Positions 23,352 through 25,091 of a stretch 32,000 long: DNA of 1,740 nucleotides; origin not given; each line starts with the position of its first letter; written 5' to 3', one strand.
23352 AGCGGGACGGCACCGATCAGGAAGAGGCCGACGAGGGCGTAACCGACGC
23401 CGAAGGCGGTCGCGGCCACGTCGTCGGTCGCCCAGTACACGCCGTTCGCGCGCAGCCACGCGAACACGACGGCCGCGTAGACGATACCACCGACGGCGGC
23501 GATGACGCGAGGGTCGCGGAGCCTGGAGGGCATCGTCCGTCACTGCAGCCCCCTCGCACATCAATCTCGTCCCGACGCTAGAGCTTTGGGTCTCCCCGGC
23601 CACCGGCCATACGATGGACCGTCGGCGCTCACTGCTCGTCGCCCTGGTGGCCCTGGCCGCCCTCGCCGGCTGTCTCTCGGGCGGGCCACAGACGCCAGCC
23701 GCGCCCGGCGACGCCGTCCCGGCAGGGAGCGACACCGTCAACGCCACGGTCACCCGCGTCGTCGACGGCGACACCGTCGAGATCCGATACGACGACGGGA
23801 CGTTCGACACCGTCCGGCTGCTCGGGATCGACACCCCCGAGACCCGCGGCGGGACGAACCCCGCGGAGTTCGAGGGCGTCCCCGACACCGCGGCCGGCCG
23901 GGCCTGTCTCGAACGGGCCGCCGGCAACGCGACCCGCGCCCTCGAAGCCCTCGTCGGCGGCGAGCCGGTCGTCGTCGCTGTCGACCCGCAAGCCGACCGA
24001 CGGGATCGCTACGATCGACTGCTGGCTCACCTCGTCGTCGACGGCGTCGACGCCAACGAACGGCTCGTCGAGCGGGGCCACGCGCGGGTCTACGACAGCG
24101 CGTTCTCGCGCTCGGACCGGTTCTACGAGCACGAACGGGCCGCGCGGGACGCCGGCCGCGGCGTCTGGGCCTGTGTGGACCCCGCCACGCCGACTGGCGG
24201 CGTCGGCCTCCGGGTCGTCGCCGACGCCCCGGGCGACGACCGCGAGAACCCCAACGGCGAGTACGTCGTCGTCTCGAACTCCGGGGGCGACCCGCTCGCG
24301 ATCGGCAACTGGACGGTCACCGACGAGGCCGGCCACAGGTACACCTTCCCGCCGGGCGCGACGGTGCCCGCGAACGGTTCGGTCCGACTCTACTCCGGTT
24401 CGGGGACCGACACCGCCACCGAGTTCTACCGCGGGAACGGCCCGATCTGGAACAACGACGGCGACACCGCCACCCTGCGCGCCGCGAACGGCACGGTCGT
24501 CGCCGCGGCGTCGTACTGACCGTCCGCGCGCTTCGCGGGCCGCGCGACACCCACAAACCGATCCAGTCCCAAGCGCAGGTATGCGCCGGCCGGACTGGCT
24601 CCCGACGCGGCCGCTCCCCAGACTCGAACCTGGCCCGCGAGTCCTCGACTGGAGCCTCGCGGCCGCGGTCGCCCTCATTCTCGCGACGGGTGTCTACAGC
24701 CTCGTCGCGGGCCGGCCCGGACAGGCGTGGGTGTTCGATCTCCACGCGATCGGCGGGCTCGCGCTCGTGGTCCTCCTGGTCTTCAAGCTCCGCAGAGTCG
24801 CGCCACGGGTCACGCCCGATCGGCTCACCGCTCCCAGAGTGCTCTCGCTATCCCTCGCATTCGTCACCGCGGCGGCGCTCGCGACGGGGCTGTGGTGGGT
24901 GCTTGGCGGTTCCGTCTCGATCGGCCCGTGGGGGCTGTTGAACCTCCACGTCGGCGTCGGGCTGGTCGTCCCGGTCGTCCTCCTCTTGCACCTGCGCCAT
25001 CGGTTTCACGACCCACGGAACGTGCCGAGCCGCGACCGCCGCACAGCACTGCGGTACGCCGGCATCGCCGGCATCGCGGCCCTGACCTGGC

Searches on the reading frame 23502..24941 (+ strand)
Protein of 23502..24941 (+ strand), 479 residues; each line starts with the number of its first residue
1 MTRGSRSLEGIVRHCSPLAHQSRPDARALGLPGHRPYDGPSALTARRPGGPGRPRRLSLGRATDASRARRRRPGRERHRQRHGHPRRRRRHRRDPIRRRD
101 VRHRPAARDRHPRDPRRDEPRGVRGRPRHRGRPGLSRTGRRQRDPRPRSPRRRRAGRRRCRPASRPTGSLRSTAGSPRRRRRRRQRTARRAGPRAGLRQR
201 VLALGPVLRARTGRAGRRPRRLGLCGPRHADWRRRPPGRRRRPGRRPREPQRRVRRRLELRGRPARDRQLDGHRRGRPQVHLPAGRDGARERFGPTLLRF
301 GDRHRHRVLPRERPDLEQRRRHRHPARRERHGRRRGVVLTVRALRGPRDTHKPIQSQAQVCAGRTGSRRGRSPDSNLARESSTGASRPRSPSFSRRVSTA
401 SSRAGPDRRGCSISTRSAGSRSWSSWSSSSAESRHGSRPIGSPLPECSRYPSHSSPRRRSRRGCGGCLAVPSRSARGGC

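Call 63: find_encoding_contigs(protein=window:23502-24941:+, flank=10000, max_places=6)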
Protein window:23502-24941:+ (479 aa): no gene with exactly this product is on record in the collection.
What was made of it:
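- Tried and rejected: It is not a called gene (call 63).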
